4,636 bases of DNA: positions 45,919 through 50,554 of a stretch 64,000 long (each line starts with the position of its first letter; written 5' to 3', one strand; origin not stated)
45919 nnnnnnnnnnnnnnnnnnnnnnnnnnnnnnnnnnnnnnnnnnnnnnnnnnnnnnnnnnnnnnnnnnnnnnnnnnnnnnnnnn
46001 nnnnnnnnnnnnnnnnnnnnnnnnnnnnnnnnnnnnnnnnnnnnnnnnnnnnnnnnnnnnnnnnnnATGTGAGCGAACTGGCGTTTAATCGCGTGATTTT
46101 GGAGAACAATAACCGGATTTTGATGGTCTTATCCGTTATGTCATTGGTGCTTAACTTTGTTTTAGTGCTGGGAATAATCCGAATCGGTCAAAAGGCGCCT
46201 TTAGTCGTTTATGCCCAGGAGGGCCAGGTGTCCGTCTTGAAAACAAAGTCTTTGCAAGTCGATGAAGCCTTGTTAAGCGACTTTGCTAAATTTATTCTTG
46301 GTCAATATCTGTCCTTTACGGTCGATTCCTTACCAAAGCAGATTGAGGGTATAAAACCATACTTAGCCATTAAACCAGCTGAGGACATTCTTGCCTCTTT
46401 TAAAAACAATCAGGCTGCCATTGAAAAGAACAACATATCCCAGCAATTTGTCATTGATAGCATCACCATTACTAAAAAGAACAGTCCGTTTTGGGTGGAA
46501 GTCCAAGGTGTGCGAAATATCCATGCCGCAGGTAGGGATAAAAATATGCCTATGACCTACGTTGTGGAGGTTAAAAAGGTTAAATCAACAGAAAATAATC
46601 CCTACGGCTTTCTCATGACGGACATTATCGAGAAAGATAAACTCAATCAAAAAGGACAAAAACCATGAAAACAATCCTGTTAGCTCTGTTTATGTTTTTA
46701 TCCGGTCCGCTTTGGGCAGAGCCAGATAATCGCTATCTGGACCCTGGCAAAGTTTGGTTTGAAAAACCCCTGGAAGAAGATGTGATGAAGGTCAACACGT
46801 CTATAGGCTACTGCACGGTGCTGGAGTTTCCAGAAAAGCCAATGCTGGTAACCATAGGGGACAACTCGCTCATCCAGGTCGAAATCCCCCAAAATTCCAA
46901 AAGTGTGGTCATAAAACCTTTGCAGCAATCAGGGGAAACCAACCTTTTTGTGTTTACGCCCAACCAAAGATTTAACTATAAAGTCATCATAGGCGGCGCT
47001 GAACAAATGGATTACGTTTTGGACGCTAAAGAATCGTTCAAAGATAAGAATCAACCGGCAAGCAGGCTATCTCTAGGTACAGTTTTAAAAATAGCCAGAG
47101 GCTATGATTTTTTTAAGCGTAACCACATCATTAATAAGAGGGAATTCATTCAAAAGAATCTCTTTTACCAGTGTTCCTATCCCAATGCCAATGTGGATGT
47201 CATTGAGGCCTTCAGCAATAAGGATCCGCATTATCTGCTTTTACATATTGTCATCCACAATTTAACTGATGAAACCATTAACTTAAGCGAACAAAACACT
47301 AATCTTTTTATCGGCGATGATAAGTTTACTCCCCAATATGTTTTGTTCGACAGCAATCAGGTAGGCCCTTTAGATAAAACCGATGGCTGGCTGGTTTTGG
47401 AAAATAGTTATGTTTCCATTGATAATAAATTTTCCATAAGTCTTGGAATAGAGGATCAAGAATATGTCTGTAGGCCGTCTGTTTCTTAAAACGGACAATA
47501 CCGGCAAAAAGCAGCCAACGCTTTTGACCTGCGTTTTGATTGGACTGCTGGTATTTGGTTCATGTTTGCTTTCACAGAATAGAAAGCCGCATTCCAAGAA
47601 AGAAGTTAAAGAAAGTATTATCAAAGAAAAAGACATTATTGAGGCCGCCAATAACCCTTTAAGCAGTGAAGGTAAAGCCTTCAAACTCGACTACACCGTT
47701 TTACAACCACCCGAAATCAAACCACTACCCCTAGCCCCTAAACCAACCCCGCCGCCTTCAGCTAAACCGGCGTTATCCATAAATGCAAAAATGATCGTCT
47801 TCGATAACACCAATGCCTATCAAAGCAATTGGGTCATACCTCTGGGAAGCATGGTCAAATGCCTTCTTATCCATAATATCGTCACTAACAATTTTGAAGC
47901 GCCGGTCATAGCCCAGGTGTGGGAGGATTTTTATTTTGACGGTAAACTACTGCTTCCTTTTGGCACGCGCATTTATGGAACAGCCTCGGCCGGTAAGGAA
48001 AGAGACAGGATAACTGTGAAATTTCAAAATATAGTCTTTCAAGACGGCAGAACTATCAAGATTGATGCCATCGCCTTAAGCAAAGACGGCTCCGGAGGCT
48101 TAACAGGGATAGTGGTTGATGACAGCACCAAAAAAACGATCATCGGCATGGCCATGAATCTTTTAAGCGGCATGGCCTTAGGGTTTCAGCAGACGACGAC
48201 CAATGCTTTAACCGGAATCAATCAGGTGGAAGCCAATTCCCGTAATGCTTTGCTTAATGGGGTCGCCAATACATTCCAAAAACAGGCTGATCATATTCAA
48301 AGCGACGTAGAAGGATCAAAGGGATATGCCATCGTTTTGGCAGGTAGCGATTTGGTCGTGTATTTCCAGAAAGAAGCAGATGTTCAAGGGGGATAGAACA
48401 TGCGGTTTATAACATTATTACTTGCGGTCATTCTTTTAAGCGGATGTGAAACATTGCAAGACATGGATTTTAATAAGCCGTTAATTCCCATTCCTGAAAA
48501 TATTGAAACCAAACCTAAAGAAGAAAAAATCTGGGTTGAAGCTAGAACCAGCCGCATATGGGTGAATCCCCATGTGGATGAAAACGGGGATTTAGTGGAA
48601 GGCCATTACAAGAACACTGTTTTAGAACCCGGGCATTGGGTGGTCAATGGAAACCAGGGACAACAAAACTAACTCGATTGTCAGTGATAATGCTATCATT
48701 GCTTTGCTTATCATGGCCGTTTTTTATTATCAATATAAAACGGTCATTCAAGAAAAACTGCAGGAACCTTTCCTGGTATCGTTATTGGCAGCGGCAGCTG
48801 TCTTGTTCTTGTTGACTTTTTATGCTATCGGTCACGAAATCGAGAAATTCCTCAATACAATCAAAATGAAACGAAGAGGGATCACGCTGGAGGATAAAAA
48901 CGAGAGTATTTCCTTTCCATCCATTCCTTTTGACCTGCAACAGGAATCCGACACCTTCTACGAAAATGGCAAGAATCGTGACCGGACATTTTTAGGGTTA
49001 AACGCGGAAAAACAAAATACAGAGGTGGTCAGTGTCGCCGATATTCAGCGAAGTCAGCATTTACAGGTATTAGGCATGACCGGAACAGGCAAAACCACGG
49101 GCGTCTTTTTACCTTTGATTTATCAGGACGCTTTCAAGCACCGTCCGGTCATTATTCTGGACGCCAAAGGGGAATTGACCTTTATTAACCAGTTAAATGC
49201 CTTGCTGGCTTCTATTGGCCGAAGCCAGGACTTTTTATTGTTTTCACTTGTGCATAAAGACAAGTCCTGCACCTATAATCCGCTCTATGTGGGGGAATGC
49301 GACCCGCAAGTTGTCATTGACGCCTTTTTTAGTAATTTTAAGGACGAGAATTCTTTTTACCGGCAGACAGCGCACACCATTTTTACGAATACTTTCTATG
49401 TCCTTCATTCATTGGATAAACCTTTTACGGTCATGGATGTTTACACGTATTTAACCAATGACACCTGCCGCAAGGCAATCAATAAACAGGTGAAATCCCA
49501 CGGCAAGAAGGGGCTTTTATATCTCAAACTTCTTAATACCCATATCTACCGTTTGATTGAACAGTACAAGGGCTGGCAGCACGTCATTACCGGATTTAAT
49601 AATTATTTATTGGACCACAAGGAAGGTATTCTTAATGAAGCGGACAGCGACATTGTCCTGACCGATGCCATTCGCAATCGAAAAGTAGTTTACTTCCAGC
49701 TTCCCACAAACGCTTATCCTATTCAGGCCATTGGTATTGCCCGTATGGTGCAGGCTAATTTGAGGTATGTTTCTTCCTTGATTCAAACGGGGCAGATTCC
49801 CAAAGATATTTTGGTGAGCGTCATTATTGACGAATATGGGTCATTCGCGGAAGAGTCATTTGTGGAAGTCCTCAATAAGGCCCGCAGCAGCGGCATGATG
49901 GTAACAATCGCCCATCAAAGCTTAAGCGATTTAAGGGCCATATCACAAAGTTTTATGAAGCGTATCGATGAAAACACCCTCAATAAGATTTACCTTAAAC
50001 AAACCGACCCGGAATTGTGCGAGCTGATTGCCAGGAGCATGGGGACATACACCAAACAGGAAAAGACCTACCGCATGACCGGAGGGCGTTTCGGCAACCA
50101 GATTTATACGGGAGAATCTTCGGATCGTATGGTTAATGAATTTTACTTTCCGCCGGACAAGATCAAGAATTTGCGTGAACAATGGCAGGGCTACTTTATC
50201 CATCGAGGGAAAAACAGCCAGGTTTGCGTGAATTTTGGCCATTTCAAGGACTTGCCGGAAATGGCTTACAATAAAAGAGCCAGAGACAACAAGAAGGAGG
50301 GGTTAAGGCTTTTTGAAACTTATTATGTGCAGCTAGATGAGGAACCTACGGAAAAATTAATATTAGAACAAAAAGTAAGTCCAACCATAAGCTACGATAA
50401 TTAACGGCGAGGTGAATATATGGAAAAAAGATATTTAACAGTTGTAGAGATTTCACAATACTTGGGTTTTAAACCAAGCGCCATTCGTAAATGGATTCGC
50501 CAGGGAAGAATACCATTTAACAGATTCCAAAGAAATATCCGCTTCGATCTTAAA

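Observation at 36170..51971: ICE-like island (T4SS + excisionase + integrase) abutting the 5' side of tRNA-Ala: non-classical orientation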

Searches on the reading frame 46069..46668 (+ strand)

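Call 7: search_protein_families(library=pfam, proteins=[window:46069-46668:+], max_evalue=0.01)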
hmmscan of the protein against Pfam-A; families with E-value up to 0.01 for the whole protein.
window:46069-46668:+ (199 aa): 2 families
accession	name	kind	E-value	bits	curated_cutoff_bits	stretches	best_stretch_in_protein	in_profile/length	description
PF05309.16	TraE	-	1.5e-06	28.2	24.8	1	13-151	15-150/182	TraE protein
PF04335.19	VirB8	-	0.0043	17.3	23.2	1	12-185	14-207/213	VirB8 protein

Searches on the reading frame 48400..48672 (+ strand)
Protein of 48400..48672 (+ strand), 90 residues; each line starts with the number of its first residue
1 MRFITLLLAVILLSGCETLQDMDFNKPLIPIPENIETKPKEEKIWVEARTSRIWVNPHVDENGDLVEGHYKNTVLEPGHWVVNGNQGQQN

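Call 7: search_protein_families(library=pfam, proteins=[window:48400-48672:+], max_evalue=0.01)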
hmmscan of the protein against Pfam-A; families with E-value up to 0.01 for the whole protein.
window:48400-48672:+ (90 aa): 1 family
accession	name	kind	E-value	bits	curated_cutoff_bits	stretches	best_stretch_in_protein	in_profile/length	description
PF09676.15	TraV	-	1.2e-06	30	21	1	34-80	82-128/128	Type IV conjugative transfer system lipoprotein (TraV)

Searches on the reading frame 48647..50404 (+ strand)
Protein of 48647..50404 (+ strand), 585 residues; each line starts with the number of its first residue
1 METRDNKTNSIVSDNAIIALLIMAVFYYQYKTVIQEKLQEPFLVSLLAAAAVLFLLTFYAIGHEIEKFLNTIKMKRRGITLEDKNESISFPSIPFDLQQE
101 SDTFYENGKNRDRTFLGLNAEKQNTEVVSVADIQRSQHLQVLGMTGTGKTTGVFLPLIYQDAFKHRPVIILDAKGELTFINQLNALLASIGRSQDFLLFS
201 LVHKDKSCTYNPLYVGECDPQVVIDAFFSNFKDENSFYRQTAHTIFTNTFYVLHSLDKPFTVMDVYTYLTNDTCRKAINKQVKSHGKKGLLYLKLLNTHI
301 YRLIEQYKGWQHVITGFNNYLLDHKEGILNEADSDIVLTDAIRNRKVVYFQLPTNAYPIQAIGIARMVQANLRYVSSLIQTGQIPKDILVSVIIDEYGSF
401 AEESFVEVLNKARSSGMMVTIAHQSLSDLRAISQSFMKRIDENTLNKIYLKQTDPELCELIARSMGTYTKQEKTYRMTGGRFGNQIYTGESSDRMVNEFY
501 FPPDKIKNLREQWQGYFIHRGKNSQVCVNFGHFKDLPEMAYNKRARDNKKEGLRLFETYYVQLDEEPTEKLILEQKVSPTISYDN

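Call 7: search_protein_families(library=pfam, proteins=[window:48647-50404:+], max_evalue=0.01)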
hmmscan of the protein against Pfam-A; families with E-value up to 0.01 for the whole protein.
window:48647-50404:+ (585 aa): 5 families
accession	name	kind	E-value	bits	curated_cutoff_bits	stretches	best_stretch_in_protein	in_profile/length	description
PF12696.13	TraG-D_C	-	1e-12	48.5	22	1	390-510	2-125/126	TraM recognition site of TraD and TraG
PF10412.15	TrwB_AAD_bind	-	2.5e-07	30.4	20.5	0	134-259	13-130/387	Type IV secretion-system coupling protein DNA-binding domain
PF02534.20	T4SS-DNA_transf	-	9.7e-07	28.4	20.1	1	133-512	44-426/468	Type IV secretory system Conjugative DNA transfer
PF01935.23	DUF87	-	3.2e-05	24.6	23.2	1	136-180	23-67/220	Helicase HerA, central domain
PF01580.24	FtsK_SpoIIIE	-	0.004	17.1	24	0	125-188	27-95/221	FtsK/SpoIIIE family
